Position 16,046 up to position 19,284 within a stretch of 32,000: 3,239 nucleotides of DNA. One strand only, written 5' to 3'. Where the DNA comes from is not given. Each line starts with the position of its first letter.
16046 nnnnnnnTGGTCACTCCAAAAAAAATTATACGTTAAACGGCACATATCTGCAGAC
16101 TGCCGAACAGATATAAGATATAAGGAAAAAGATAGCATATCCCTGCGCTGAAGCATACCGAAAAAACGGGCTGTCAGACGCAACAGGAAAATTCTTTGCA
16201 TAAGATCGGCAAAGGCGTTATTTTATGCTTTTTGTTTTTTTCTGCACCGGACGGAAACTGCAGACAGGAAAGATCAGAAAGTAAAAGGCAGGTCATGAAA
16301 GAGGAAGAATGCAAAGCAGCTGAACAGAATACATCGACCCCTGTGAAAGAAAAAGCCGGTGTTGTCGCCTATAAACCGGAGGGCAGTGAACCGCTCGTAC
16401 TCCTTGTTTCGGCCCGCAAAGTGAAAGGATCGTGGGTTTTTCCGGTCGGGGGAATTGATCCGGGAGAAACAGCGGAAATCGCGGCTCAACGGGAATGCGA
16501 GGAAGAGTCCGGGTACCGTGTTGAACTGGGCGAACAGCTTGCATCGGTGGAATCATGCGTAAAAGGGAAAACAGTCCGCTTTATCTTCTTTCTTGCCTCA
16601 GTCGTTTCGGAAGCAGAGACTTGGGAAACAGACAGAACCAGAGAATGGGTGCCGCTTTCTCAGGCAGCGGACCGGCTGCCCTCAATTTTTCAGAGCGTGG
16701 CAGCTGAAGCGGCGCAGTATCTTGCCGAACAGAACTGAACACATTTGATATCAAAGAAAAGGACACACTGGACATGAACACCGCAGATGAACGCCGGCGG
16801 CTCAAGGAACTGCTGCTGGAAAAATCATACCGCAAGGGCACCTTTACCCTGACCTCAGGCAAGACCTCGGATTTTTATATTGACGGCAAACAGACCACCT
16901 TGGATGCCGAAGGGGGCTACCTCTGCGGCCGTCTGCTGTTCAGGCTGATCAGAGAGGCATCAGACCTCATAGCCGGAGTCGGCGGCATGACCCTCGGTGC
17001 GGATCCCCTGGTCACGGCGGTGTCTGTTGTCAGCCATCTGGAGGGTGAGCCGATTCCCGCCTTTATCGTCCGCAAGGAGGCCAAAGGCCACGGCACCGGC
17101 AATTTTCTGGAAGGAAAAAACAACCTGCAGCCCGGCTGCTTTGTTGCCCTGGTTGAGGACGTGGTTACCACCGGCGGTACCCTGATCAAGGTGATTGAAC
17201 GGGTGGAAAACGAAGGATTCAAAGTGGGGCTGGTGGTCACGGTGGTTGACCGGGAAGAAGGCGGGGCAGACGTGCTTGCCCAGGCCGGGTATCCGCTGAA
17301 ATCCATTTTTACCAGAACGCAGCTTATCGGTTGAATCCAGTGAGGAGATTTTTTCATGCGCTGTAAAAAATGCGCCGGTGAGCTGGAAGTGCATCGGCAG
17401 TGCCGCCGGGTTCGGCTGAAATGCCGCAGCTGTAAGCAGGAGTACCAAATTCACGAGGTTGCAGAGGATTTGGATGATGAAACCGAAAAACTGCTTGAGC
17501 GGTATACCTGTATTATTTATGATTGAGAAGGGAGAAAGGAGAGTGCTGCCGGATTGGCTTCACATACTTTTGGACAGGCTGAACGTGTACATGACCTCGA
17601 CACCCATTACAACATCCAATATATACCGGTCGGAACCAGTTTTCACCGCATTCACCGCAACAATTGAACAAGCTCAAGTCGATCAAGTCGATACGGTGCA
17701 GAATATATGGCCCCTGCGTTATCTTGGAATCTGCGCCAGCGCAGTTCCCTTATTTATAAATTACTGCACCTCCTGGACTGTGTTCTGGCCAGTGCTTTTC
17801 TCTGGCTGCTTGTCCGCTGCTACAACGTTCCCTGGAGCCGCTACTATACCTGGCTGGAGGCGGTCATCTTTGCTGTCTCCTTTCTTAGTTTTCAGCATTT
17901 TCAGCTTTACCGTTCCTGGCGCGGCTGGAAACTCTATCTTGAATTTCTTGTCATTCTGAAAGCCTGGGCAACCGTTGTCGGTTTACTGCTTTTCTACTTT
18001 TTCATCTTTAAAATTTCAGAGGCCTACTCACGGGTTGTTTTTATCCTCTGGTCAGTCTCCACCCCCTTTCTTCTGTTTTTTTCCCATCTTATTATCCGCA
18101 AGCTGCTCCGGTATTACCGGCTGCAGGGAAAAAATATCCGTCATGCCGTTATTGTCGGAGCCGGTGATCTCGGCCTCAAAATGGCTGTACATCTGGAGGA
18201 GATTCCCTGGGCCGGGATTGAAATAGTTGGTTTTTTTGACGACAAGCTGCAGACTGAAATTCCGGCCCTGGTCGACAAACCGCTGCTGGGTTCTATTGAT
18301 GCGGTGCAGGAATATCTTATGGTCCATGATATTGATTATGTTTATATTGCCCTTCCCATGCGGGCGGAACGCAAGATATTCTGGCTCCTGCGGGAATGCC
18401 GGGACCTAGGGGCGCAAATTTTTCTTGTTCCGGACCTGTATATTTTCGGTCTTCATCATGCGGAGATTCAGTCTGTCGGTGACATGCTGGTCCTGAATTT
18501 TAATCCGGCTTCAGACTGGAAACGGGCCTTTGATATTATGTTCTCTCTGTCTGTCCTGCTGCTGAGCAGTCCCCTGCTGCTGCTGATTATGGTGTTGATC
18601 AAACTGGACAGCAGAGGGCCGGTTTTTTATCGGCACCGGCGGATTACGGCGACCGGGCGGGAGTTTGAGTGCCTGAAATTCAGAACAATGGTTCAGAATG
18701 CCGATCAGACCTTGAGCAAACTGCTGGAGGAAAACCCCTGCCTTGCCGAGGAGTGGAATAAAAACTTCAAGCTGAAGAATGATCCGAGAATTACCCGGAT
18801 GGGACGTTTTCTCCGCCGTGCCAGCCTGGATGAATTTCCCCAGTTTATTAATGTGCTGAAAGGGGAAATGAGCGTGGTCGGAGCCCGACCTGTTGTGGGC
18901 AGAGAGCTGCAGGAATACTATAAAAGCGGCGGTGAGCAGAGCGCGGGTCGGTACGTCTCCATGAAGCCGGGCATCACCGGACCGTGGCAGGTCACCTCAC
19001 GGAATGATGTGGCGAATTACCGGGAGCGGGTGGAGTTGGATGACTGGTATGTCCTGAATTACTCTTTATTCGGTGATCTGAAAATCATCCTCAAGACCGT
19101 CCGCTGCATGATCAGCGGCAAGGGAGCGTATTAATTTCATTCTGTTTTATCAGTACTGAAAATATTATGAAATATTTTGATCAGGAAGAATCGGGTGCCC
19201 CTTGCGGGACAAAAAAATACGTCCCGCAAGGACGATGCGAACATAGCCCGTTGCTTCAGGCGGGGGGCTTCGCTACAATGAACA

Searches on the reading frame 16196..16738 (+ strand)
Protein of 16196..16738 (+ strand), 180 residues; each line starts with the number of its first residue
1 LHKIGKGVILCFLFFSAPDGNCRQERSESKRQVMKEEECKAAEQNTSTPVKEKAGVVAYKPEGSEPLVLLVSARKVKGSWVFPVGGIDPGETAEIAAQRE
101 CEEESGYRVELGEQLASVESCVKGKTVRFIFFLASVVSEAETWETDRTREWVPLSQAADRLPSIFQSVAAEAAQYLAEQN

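Call 60: search_protein_families(library=pfam, proteins=[window:16196-16738:+], max_evalue=0.001)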
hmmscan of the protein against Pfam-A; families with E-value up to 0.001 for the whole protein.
window:16196-16738:+ (180 aa): 1 family
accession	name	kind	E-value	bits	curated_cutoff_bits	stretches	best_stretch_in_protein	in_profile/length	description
PF00293.34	NUDIX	-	1.6e-17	64.2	21.1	1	54-159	6-121/134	NUDIX domain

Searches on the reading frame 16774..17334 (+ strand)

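Call 60: search_protein_families(library=pfam, proteins=[window:16774-17334:+], max_evalue=0.001)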
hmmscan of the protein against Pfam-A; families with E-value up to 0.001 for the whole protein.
window:16774-17334:+ (186 aa): 1 family
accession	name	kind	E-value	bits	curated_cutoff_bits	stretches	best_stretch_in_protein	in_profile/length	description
PF00156.33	Pribosyltran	-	2.6e-08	33.8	26.3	1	80-165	42-131/158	Phosphoribosyl transferase domain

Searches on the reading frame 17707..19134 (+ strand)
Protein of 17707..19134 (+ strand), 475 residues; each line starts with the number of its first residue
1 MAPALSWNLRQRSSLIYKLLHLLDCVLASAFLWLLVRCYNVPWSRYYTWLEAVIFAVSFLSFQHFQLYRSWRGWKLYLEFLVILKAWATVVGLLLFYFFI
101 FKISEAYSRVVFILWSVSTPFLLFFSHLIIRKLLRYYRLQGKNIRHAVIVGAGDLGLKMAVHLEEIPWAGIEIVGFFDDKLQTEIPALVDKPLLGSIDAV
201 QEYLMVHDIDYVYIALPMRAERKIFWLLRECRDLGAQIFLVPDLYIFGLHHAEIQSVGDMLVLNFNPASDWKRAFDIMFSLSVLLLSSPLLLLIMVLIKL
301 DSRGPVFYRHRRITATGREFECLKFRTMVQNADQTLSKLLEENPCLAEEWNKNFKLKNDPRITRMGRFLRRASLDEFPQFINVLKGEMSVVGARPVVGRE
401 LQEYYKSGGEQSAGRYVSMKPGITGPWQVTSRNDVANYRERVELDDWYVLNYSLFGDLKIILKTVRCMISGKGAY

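Call 60: search_protein_families(library=pfam, proteins=[window:17707-19134:+], max_evalue=0.001)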
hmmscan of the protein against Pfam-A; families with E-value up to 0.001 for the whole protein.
window:17707-19134:+ (475 aa): 2 families
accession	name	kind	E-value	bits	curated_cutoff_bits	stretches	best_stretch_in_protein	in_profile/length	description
PF02397.22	Bac_transf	-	4.3e-64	215.8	27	1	272-469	1-178/179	Bacterial sugar transferase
PF13727.12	CoA_binding_3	-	4.2e-40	138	25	1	65-242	3-175/175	CoA-binding domain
